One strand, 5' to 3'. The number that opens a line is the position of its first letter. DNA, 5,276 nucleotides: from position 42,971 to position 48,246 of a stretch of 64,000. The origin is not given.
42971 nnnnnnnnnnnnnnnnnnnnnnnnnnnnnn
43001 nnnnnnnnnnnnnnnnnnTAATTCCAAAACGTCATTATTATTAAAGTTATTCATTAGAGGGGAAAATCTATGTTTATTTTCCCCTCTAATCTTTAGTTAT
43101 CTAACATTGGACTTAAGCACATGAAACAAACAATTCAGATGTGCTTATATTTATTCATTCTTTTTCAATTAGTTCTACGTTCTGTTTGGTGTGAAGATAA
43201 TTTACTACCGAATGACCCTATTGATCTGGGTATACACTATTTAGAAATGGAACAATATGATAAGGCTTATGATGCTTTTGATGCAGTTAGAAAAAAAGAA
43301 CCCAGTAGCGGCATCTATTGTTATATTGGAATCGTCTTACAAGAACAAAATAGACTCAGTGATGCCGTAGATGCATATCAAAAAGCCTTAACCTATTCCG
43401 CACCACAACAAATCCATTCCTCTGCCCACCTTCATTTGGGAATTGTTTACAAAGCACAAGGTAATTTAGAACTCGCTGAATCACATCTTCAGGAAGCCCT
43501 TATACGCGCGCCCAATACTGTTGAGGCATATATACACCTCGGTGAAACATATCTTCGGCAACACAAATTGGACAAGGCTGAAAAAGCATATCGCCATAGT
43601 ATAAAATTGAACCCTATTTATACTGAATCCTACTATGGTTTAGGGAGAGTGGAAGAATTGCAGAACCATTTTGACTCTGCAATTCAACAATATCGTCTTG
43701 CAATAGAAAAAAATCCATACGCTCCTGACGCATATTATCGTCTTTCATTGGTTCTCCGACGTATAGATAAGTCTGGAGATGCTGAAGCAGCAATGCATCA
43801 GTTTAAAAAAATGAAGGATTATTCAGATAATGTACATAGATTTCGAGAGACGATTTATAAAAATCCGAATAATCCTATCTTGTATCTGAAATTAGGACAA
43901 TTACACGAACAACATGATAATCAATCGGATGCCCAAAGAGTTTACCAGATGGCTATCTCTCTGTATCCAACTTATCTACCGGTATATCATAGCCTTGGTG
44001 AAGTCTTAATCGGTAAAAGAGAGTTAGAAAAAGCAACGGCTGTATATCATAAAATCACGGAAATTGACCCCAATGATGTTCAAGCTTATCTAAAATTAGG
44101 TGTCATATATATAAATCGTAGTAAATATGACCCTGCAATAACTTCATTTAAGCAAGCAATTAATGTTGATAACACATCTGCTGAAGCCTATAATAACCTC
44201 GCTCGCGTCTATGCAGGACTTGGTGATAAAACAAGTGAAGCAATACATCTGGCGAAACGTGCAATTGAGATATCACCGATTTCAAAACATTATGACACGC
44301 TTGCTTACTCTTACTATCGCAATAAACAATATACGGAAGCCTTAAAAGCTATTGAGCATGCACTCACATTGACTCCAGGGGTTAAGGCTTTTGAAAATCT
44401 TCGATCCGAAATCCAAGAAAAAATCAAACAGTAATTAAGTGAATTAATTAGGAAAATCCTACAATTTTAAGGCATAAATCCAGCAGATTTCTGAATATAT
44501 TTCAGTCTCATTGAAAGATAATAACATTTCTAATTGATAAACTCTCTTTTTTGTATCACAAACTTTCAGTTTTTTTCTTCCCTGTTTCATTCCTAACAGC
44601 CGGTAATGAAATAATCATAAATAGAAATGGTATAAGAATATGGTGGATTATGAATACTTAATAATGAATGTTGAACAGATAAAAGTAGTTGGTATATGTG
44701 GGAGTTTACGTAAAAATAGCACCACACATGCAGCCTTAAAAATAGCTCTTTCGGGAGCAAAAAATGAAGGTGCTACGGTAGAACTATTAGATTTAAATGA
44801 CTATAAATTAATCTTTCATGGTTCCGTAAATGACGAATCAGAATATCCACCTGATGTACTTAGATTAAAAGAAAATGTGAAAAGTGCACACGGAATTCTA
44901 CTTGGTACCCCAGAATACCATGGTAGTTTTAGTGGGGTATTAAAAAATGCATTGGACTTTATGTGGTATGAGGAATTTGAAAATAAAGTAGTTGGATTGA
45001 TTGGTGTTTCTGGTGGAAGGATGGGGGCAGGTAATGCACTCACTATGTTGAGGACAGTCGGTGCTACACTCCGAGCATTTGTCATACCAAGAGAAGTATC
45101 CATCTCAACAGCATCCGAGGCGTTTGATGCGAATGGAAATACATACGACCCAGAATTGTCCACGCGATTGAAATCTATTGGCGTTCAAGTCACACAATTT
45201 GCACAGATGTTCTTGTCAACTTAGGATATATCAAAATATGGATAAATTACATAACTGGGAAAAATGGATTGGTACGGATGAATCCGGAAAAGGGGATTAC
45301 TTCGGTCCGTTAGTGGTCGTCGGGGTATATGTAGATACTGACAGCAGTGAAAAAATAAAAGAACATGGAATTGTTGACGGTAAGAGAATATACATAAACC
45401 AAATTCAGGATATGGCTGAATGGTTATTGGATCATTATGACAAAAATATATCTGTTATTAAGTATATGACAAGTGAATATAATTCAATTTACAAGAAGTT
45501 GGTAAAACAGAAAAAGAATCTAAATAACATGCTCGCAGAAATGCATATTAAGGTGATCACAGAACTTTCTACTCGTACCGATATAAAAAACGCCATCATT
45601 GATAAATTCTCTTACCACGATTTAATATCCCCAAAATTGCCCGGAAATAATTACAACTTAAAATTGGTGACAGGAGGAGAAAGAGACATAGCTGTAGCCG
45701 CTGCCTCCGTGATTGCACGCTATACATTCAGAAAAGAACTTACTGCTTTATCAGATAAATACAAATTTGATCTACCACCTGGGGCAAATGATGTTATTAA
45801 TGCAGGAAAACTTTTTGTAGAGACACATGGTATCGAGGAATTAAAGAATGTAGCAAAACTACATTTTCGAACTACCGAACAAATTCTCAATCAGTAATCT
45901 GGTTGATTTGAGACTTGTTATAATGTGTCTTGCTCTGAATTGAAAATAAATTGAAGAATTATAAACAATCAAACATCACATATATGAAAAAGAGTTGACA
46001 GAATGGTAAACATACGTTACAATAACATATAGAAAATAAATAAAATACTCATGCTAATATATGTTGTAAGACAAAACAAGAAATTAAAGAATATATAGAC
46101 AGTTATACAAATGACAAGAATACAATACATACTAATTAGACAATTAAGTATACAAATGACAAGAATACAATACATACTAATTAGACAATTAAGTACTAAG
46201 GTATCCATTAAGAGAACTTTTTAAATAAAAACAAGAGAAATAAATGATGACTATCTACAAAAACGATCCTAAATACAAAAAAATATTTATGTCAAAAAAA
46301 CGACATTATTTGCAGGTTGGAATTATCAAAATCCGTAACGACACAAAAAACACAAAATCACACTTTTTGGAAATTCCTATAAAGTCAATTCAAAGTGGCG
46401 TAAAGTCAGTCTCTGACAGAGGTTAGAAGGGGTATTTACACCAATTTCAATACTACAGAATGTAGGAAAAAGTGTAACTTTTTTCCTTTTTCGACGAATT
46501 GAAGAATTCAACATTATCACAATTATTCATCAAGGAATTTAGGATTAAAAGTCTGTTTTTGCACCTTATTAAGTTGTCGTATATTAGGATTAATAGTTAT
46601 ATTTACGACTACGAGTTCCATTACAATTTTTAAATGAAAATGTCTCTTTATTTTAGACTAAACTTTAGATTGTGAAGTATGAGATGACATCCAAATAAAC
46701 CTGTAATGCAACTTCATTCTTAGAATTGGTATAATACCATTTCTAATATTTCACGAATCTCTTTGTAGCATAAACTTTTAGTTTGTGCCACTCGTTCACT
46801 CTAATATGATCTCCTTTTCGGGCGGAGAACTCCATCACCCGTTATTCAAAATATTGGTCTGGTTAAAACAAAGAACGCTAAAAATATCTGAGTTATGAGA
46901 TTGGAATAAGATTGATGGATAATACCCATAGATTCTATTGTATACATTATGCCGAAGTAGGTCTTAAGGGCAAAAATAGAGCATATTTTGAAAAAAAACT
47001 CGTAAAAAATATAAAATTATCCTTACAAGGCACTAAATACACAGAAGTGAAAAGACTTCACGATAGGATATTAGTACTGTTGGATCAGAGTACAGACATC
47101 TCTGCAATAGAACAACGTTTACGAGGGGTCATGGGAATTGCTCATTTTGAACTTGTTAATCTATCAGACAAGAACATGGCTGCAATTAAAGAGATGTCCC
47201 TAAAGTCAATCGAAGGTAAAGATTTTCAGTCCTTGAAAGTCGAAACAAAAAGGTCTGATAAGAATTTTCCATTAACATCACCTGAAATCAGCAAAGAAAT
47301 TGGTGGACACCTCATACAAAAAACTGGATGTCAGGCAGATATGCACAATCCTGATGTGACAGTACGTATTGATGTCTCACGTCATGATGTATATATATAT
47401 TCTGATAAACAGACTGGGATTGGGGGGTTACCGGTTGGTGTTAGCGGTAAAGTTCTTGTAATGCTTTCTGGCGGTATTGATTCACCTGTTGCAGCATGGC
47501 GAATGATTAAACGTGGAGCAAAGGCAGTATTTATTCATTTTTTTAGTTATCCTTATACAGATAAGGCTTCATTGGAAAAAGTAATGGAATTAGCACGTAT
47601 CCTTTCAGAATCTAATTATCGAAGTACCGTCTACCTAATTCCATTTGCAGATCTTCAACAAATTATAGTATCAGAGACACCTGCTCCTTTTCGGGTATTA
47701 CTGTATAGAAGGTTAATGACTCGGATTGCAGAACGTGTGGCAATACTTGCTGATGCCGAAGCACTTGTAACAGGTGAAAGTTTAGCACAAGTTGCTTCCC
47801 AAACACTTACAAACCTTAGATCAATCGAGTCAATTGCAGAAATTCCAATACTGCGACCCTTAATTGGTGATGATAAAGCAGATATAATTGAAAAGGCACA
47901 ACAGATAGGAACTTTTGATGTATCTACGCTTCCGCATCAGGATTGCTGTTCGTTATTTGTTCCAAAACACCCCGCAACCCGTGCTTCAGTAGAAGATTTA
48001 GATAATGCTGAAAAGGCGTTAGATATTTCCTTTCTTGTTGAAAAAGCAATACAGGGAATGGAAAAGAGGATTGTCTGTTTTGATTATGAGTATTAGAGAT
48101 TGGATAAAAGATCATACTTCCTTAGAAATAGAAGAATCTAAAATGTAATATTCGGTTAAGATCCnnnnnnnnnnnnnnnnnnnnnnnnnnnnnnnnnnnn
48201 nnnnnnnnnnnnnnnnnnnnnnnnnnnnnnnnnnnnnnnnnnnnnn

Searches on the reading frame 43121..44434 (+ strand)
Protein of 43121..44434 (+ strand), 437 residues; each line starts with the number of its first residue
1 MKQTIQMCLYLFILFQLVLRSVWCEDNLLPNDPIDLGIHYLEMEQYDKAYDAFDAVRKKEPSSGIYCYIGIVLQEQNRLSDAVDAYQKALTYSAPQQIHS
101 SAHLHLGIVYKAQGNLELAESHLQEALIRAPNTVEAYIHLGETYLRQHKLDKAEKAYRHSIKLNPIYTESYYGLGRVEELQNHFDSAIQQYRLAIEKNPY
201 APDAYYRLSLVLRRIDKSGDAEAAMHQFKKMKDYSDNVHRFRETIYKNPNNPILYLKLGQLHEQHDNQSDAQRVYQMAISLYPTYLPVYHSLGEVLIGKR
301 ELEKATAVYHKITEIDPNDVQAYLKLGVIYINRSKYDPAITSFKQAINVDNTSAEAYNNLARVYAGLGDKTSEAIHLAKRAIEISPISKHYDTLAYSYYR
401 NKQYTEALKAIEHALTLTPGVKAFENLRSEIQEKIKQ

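Call 29: search_protein_families(library=pfam, max_evalue=0.00001, proteins=[window:43121-44434:+])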
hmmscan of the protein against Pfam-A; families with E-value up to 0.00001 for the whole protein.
window:43121-44434:+ (437 aa): 24 families
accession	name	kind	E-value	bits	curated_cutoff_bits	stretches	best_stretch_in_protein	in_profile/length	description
PF07719.23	TPR_2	-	1.1e-55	181.6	27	1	135-165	2-32/34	Tetratricopeptide repeat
PF00515.34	TPR_1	-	2.3e-48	160.5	27.8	1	135-165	2-32/34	Tetratricopeptide repeat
PF13431.12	TPR_17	-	3.7e-39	130.2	24.4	0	343-369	2-28/34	Tetratricopeptide repeat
PF13181.12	TPR_8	-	1.6e-36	121.8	25.7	0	135-165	2-32/34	Tetratricopeptide repeat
PF13432.12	TPR_16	-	1.2e-35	122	32.7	3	140-202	3-65/65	Tetratricopeptide repeat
PF13424.12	TPR_12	-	4.1e-35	120.2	30.1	1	101-163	4-74/77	Tetratricopeptide repeat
PF13414.12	TPR_11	-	4.6e-33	113.1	26.8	1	329-368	3-42/42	TPR repeat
PF13428.12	TPR_14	-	1.6e-32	109.1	23.5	0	170-208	3-41/44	Tetratricopeptide repeat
PF14559.12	TPR_19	-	1e-26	93.5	25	1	112-157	3-48/68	Tetratricopeptide repeat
PF13174.12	TPR_6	-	8.4e-24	83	26.3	0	321-348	1-28/33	Tetratricopeptide repeat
PF13374.12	TPR_10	-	1.3e-19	69.9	27.5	0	391-417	5-31/42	Tetratricopeptide repeat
PF23914.1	TPR_CcmH_CycH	-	2.4e-18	66.9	42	1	242-348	40-149/158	Cytochrome c-type biogenesis protein H TPR domain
PF13176.12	TPR_7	-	4.9e-16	57.8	27.9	0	102-132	1-33/36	Tetratricopeptide repeat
PF13371.12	TPR_9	-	1.7e-15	57.2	35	0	141-204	2-65/73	Tetratricopeptide repeat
PF25063.1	ARM_TT21_C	-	3.4e-15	56.9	35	1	278-434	47-207/209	Tetratricopeptide repeat protein 21 C-terminal ARM domain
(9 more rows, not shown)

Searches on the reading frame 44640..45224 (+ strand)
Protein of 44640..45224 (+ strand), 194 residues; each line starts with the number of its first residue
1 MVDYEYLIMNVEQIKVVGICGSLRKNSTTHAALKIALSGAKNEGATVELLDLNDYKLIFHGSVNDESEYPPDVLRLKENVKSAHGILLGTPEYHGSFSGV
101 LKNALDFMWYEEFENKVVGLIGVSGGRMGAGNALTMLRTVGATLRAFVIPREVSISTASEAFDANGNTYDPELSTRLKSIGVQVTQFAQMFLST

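Call 29: search_protein_families(library=pfam, max_evalue=0.00001, proteins=[window:44640-45224:+])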
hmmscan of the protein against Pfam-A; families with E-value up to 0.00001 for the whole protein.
window:44640-45224:+ (194 aa): 2 families
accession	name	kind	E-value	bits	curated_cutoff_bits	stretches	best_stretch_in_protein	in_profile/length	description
PF03358.20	FMN_red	-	1.5e-40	138.7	24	1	14-158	1-150/152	NADPH-dependent FMN reductase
PF02525.22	Flavodoxin_2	-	4.2e-07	30.3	27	1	17-143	4-137/198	Flavodoxin-like fold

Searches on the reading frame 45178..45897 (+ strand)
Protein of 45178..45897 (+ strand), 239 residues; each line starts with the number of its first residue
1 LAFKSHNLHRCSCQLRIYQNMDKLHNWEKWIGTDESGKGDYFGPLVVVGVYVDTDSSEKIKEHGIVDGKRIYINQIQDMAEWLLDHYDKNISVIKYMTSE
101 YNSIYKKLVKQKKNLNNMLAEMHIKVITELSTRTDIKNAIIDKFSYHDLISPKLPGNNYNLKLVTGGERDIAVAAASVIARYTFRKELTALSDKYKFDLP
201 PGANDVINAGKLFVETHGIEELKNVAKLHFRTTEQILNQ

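Call 29: search_protein_families(library=pfam, max_evalue=0.00001, proteins=[window:45178-45897:+])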
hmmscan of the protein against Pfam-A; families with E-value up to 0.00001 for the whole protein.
window:45178-45897:+ (239 aa): 1 family
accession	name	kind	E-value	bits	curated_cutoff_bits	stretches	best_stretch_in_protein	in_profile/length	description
PF01351.25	RNase_HII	-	3.6e-23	82.9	25.8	1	31-232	1-198/199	Ribonuclease HII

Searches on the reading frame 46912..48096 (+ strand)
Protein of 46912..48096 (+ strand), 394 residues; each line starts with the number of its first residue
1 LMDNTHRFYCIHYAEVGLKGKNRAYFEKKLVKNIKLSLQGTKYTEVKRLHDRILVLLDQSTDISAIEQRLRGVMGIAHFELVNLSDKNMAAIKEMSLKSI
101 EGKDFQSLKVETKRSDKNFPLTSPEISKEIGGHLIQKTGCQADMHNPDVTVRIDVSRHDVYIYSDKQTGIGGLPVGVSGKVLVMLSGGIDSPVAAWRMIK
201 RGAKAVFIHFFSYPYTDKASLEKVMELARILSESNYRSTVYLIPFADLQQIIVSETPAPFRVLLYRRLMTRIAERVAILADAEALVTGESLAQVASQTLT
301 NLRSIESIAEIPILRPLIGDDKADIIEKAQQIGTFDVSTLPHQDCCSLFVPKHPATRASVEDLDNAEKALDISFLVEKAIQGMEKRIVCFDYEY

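Call 29: search_protein_families(library=pfam, max_evalue=0.00001, proteins=[window:46912-48096:+])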
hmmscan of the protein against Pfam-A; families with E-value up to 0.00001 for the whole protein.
window:46912-48096:+ (394 aa): 4 families
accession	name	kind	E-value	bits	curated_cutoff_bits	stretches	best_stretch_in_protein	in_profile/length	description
PF02568.20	ThiI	-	7.4e-67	225.2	20.5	1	176-371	1-196/197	Thiamine biosynthesis protein (ThiI)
PF22025.1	ThiI_fer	-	3.6e-18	66.2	25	1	10-79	3-71/72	ThiI ferredoxin-like domain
PF02926.22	THUMP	-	5.2e-15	56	20.6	1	90-165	5-84/84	THUMP domain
PF06508.19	QueC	-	6.4e-06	26.3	22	0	180-231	1-51/210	Queuosine biosynthesis protein QueC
